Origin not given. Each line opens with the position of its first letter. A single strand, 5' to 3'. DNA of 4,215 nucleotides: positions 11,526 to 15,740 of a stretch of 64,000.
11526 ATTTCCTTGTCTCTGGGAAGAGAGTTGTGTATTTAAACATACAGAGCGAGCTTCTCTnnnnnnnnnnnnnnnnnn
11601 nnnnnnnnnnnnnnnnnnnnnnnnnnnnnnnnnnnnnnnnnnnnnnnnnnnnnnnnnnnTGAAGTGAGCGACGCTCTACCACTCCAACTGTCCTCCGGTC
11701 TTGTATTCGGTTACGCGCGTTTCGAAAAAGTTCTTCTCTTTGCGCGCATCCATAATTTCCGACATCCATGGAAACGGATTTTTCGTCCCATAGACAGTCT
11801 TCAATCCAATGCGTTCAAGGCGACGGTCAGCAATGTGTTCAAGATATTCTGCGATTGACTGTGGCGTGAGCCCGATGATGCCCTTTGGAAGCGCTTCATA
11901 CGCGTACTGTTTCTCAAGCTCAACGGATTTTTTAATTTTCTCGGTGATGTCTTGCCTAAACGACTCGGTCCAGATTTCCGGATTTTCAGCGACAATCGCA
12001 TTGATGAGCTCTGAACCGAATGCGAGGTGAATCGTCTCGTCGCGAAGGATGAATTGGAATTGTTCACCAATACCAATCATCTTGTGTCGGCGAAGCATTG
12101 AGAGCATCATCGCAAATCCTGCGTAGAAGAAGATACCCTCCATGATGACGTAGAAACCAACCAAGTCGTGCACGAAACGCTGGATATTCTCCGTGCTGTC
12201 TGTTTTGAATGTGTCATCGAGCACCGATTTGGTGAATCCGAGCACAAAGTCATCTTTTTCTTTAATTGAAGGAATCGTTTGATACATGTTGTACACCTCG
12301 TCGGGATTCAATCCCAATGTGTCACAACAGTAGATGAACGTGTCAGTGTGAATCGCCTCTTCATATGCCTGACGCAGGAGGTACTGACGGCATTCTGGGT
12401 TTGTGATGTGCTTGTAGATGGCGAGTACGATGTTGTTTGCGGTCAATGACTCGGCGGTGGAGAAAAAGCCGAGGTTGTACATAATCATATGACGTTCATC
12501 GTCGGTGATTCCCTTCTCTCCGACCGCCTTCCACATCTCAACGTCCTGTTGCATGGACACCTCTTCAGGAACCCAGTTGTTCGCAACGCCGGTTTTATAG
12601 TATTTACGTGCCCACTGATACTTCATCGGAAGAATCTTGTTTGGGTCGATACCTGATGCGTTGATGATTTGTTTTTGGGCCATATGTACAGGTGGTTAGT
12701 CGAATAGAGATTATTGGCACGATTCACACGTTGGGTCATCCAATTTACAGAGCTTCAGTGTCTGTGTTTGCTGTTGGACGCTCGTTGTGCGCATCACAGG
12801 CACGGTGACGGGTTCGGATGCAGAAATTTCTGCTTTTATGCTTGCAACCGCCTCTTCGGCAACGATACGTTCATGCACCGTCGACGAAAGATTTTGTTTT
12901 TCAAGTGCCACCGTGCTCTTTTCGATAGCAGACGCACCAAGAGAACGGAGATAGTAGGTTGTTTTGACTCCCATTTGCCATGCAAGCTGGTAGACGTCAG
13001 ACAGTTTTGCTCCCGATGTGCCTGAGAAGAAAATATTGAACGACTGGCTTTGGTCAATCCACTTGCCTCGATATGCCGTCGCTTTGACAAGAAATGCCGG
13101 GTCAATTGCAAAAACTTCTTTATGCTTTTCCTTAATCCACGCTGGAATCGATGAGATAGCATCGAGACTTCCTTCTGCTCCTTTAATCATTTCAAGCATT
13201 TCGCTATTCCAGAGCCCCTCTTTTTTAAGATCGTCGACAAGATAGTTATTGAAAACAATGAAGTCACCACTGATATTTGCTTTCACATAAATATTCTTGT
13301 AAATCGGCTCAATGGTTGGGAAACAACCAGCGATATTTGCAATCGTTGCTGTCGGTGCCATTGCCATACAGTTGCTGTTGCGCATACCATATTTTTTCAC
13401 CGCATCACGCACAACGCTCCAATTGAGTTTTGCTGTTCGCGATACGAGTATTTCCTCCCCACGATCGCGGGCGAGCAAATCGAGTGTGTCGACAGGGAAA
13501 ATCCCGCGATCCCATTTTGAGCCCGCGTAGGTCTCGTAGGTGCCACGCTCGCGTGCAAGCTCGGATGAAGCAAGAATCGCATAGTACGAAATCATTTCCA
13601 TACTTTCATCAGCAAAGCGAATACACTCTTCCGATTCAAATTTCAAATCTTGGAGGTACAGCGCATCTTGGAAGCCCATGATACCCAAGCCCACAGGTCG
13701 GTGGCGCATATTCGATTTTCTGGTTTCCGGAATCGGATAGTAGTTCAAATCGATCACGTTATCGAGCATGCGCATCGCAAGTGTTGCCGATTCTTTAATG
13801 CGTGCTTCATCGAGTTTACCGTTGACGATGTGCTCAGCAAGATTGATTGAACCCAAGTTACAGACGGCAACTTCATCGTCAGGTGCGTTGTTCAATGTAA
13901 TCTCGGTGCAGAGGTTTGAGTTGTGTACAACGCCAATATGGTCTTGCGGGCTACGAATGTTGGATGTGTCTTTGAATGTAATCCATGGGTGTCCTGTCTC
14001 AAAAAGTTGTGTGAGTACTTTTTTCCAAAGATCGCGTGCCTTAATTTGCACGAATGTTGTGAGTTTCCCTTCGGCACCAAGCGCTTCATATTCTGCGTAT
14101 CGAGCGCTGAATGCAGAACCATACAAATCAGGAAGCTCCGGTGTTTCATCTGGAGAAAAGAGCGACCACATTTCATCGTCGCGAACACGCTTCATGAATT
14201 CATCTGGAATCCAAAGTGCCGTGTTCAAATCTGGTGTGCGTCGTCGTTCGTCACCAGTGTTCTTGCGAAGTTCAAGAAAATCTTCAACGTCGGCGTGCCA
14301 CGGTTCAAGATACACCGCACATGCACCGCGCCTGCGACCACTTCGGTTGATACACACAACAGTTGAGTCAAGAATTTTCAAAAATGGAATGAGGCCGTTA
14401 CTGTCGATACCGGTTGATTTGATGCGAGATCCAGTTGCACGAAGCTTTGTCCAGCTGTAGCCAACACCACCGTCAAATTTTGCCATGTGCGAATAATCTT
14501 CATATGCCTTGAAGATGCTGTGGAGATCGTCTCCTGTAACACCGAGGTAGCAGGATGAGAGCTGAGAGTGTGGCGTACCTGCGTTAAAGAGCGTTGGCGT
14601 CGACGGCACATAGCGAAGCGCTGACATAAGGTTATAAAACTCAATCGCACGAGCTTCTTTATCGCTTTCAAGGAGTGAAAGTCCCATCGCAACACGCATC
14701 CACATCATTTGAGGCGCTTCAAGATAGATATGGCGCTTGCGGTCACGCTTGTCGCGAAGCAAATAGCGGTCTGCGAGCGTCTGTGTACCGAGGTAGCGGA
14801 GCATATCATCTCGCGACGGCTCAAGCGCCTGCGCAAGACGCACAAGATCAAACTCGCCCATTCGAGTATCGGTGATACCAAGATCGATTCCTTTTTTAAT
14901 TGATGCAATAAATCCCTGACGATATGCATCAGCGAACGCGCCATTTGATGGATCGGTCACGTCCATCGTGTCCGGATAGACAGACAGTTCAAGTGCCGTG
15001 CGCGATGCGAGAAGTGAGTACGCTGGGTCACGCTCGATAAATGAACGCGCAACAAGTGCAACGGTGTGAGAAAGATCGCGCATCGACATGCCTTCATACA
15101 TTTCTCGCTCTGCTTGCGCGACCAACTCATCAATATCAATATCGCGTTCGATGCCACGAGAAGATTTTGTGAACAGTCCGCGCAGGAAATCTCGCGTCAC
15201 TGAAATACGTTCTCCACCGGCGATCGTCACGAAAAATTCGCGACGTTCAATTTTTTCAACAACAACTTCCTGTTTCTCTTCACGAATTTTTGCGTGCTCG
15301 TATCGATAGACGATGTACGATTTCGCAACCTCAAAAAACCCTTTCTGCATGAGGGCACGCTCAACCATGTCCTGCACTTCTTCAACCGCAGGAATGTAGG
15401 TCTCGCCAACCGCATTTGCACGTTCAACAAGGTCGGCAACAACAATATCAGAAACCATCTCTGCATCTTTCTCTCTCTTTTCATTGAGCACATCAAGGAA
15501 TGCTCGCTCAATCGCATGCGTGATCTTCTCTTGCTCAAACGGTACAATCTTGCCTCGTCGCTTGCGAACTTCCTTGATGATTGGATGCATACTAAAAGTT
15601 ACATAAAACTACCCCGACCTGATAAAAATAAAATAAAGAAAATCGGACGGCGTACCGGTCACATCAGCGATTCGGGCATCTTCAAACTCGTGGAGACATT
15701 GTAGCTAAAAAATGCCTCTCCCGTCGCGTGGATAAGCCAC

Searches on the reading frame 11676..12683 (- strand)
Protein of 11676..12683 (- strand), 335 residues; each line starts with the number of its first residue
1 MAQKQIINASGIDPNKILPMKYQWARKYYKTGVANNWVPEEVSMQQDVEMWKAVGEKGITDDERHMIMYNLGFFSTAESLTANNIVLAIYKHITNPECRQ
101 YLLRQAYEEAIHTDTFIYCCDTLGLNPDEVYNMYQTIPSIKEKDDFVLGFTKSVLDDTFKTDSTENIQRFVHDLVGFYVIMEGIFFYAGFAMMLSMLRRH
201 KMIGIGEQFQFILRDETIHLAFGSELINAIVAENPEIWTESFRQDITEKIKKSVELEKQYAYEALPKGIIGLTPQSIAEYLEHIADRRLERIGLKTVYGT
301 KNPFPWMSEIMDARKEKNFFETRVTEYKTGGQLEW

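Call 36: search_protein_families(library=pfam, proteins=[window:11676-12683:-], max_evalue=0.001)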
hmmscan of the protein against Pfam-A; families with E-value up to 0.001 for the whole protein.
window:11676-12683:- (335 aa): 2 families
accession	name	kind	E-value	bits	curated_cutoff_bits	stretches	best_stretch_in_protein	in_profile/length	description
PF00268.27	Ribonuc_red_sm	-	6.8e-85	285.3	33.6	1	15-303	2-281/281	Ribonucleotide reductase, small chain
PF08321.18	PPP5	-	0.0007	20.2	23.5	0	97-157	3-62/93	PPP5 TPR repeat region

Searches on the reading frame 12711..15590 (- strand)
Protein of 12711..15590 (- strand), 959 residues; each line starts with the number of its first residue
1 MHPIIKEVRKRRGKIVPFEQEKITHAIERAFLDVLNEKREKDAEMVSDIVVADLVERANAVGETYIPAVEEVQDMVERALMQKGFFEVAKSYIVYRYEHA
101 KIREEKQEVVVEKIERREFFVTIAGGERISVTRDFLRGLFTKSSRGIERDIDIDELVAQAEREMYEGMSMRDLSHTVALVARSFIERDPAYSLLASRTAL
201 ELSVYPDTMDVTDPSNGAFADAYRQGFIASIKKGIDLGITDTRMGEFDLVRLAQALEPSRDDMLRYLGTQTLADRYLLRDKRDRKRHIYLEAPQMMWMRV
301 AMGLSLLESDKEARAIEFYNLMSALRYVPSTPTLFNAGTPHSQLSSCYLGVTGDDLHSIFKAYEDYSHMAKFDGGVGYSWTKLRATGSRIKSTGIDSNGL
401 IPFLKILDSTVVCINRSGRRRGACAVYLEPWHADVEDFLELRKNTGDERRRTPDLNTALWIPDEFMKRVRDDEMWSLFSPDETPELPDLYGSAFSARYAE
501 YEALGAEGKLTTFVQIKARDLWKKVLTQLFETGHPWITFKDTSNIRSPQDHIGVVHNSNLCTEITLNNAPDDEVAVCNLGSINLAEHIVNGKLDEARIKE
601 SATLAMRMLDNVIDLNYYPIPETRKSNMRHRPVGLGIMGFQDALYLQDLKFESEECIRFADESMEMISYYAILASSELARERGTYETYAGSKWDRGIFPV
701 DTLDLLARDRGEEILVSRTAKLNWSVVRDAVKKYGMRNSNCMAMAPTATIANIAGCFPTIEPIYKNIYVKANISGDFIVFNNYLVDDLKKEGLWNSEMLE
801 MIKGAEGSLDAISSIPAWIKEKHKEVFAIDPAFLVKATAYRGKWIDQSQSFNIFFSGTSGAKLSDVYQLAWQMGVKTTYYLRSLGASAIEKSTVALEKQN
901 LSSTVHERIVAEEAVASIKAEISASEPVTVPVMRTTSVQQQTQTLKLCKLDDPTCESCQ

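Call 37: search_protein_families(library=pfam, proteins=[window:12711-15590:-], max_evalue=0.001)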
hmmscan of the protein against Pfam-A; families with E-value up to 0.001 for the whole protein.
window:12711-15590:- (959 aa): 3 families
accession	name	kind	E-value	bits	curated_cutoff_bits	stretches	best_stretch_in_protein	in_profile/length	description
PF02867.20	Ribonuc_red_lgC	-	8e-179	596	23.9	1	345-881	1-523/523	Ribonucleotide reductase, barrel domain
PF00317.26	Ribonuc_red_lgN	-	3.5e-24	85.1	28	1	264-341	3-76/77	Ribonucleotide reductase, all-alpha domain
PF03477.21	ATP-cone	-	2.7e-21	76.3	25.8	1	7-100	2-87/88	ATP cone domain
